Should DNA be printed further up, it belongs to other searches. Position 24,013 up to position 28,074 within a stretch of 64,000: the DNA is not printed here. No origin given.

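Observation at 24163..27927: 1254-aa enzyme with two GT2 domains, an extra N-terminal GT-B/CgeB-like domain and two TPR blocks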

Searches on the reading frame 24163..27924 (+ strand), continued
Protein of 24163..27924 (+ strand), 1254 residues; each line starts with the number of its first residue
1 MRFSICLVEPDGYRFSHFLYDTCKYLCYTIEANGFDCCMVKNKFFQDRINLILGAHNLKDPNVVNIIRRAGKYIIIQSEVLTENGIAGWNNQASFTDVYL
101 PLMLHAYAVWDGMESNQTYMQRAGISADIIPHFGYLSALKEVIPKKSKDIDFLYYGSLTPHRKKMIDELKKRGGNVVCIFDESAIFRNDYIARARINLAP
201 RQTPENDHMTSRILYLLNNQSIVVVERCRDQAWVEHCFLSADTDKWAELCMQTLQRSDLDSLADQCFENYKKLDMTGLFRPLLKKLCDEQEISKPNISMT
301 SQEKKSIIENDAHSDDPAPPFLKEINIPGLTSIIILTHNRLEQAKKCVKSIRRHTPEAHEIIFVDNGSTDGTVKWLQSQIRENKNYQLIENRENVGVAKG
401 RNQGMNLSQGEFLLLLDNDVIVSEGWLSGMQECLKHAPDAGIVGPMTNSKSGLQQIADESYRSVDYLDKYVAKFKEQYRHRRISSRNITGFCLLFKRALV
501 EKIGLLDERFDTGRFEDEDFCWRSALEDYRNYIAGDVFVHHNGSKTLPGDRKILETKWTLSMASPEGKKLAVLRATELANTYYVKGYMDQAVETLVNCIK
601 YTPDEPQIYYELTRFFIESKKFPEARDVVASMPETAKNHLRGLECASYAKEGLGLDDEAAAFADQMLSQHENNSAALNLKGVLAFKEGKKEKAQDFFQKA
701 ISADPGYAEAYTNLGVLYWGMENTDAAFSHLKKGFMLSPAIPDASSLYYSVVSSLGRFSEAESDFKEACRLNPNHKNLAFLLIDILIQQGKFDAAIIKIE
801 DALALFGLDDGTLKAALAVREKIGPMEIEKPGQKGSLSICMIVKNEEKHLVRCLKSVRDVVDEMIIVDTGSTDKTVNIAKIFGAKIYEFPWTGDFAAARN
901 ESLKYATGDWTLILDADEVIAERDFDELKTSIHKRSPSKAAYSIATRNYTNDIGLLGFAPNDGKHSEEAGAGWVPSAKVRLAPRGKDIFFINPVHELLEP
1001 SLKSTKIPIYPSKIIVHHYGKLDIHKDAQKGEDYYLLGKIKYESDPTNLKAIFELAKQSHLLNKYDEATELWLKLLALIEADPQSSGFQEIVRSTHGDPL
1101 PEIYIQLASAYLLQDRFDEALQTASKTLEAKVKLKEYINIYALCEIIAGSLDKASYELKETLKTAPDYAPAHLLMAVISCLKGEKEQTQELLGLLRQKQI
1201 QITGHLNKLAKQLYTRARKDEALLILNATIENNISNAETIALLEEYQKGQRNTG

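Call 11: search_solved_structures(query=window:24163-27924:+, max_evalue=0.001)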
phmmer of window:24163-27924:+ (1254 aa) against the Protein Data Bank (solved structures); distinct sequences matched with E-value up to 0.001: 80 (the best 60 are shown).
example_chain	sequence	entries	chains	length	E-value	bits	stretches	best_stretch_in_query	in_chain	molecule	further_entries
9qhb_A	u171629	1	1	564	2.3e-33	118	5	681-743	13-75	Engineered tetratricopeptide repeat protein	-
22ao_A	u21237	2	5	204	1e-25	92.7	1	835-959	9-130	GmaR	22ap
7yeh_B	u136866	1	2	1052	2e-24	88.4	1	577-777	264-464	UDP-N-acetylglucosamine--peptide N-acetylglucosaminyltransferase 110 kDa subunit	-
7yea_A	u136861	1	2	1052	2.8e-24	87.9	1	577-777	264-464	UDP-N-acetylglucosamine--peptide N-acetylglucosaminyltransferase 110 kDa subunit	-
7ntf_A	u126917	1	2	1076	2.9e-24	87.8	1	577-777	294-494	Isoform 1 of UDP-N-acetylglucosamine--peptide N-acetylglucosaminyltransferase 110 kDa subu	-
8bu0_A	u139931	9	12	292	1e-20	76.1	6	681-744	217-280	Consensus tetratricopeptide repeat protein | Crystal structure of an 8-repeat consensus TPR superhelix with Zinc. | Monomer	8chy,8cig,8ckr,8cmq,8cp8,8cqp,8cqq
1w3b_A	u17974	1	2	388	2.9e-19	71.3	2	577-717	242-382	UDP-N-ACETYLGLUCOSAMINE--PEPTIDE N-ACETYLGLUCOSAMINYLTRANSFERASE 110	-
6eou_A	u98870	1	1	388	9.4e-19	69.6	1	577-717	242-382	UDP-N-acetylglucosamine--peptide N-acetylglucosaminyltransferase 110 kDa subunit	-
9qhc_A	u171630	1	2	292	3.2e-18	67.9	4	681-744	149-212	Engineered tetratricopeptide repeat protein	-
7y4i_A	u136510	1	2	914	2.5e-16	61.6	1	662-737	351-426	Probable UDP-N-acetylglucosamine--peptide N-acetylglucosaminyltransferase SPINDLY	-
8dtf_A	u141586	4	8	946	3.6e-16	61.1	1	664-734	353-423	Probable UDP-N-acetylglucosamine--peptide N-acetylglucosaminyltransferase SPINDLY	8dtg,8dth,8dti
7msp_A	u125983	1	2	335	1.4e-13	52.5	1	837-923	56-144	SPbeta prophage-derived glycosyltransferase SunS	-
7obi_A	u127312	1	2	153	1.5e-13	52.4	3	663-718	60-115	CTPR-rv4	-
7msn_A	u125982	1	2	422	2.4e-13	51.7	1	837-923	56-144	SPbeta prophage-derived glycosyltransferase SunS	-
2fo7_A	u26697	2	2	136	4.7e-11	44.1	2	681-743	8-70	SYNTHETIC CONSENSUS TPR PROTEIN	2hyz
5hea_A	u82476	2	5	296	6e-09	37.1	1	330-527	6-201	Putative glycosyltransferase (GalT1)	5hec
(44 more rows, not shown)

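Call 12: search_protein_families(library=ncbifam, proteins=[window:24163-27924:+], max_evalue=0.01)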
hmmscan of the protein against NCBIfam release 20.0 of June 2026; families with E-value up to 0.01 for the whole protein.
window:24163-27924:+ (1254 aa): 45 families (the best 25 are shown)
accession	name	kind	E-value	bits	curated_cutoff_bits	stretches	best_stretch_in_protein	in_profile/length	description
NF041875.1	EPS_EpsD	equivalog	1.3e-25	90.5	370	2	332-543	2-208/325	exopolysaccharide biosynthesis glycosyltransferase EpsD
TIGR03965.1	mycofact_glyco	equivalog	5.5e-25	88.1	280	2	332-525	77-264/467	mycofactocin biosynthesis glycosyltransferase MftF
TIGR04283.1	glyco_like_mftF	equivalog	5.5e-24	85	182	2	332-437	2-101/221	TIGR04283 family arsenosugar biosynthesis glycosyltransferase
TIGR02917.1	PEP_TPR_lipo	equivalog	6.7e-24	83.8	312.2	3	655-744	344-433/899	XrtA/PEP-CTERM system TPR-repeat protein PrsT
NF007482.0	PRK10073.1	equivalog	1e-22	80.6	423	2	331-422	8-98/334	glycosyltransferase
TIGR04195.1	S_glycosyl_SunS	equivalog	3e-20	72.5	350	1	834-921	56-145/421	SunS family peptide S-glycosyltransferase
TIGR03937.1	PgaC_IcaA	equivalog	1.4e-17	63.7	422.3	1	330-530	46-239/407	poly-beta-1,6-N-acetyl-D-glucosamine synthase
NF047683.1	TeichurnBiosyTuaG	equivalog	5.6e-17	62.2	400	2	330-420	7-97/252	teichuronic acid biosynthesis protein TuaG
TIGR02521.1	type_IV_pilW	equivalog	3.1e-16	59.6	154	1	708-803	31-126/234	type IV pilus biogenesis/stability protein PilW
NF040959.1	MamA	equivalog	1.7e-15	57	200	1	680-805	43-168/204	magnetosome protein MamA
TIGR01556.1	rhamnosyltran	subfamily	4e-14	52.5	200.55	1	350-542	13-201/281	rhamnosyltransferase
NF038302.1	EPS_HpsE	equivalog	3.3e-13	49.3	300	1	333-445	5-122/307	hormogonium polysaccharide biosynthesis glycosyltransferase HpsE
NF041394.1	GtaseAglG_Halo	equivalog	1.1e-12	47.8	440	1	336-449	10-122/304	glucosyl-dolichyl phosphate glucuronosyltransferase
NF050050.1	ProtGlycPglI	equivalog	1.9e-11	43.9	500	1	331-435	4-109/306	GalNAc(5)-diNAcBac-PP-undecaprenol beta-1,3-glucosyltransferase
NF038299.1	EPS_HpsN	equivalog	1.9e-11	43.5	425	1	331-545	3-224/317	hormogonium polysaccharide biosynthesis glycosyltransferase HpsN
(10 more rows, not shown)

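Call 13: find_related_loci(query=window:24163-27924:+, collection=genome_contigs, flank=10000)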
Query window:24163-27924:+ (1254 aa) in genome_contigs; peptide patterns used: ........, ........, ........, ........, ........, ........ (x = any residue, [..] = any of these).
600 stretches matched a pattern (row limit reached: there are more); 595 encode a relative of the query (tblastn E <= 1e-3); the best 80 are kept; 79 distinct loci.
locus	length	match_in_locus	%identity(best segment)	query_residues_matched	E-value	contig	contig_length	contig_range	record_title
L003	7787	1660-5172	62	331-1248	0e+0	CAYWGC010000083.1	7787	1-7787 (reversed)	MAG TPA_asm: uncultured Thermodesulfobacteriota bacterium isolate binchicken_co181_335 genome assembly, contig: NODE_199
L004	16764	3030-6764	50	309-1247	0e+0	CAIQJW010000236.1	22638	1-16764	MAG: uncultured delta proteobacterium isolate Ja1-D5_bin-237 genome assembly, contig: bin-237:236/332, whole genome shot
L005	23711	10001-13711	66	319-1254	0e+0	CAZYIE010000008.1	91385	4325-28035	MAG TPA_asm: uncultured Smithella sp. isolate binchicken_co113_249 genome assembly, contig: NODE_258_length_91385_cov_4.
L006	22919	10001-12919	45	269-1249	0e+0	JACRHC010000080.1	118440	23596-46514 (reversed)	MAG: Nitrospirae bacterium isolate NC_groundwater_1767_Pr3_B-0.1um_50_141 SR-2_scaffold_141_1997338, whole genome shotgu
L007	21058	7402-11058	43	310-1245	0e+0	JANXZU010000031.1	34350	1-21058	MAG: Syntrophaceae bacterium isolate GL140_4_metabat_43 GL140_4_k141_1395743, whole genome shotgun sequence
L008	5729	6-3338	43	317-1245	0e+0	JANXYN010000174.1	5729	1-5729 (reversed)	MAG: Geobacteraceae bacterium isolate GL140_3_metabat_43 GL140_3_k141_717291, whole genome shotgun sequence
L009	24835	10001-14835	42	330-1245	0e+0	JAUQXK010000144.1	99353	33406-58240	MAG: Desulfobacterales bacterium isolate BIN27 contig_300868, whole genome shotgun sequence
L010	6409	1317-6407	39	284-1192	0e+0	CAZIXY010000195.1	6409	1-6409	MAG TPA_asm: uncultured Desulfobacteraceae bacterium isolate binchicken_co256_358 genome assembly, contig: NODE_36784_le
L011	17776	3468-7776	40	317-1233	0e+0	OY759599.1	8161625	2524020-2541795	MAG: Desulfatiglandales bacterium isolate ef928343-fb2c-4ac1-bd77-a4af7a033044 genome assembly, chromosome: 1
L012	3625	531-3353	37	310-1243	0e+0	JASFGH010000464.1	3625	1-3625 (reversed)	MAG: Desulfobacterales bacterium isolate D0606U02metaG_Bin_318 D0606U02metaG_FD_scaffold_7140_c1, whole genome shotgun s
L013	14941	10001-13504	37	317-1221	0e+0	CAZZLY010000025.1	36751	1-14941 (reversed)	MAG TPA_asm: uncultured bacterium isolate SRP124364_co1_304 genome assembly, contig: NODE_782_length_36751_cov_21.058589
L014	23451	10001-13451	35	320-1254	0e+0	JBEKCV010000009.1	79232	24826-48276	MAG: Thermodesulfovibrionales bacterium isolate SPRUCE 168 SPRUCE_168_9, whole genome shotgun sequence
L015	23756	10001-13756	36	330-1243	3e-180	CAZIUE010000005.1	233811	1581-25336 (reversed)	MAG TPA_asm: uncultured Pelobacter sp. isolate binchicken_co22_46 genome assembly, contig: NODE_27_length_233811_cov_67.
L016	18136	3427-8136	36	331-1248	0e+0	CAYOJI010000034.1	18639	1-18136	MAG TPA_asm: uncultured Nitrospiraceae bacterium isolate binchicken_co40_94 genome assembly, contig: NODE_1738_length_18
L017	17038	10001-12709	36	326-1245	1e-173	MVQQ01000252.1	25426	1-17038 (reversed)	MAG: Syntrophorhabdus sp. PtaB.Bin184 A4E61_contig000252, whole genome shotgun sequence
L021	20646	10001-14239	47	326-1245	0e+0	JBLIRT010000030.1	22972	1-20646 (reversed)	MAG: bacterium isolate MF1_201704_bin_1079 MF1_201704_bin_1079_scaffold_30, whole genome shotgun sequence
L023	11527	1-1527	40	710-1229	2e-100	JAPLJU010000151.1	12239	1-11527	MAG: Deltaproteobacteria bacterium isolate LacPavin_0920_SED5_MAG_55_9 LacPavin_0920_SED5_scaffold_28382, whole genome s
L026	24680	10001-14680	44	327-1228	0e+0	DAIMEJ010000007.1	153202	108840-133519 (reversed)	MAG TPA_asm: Syntrophales bacterium isolate CTOTU18575 NODE_86_length_153202_cov_27.370363, whole genome shotgun sequenc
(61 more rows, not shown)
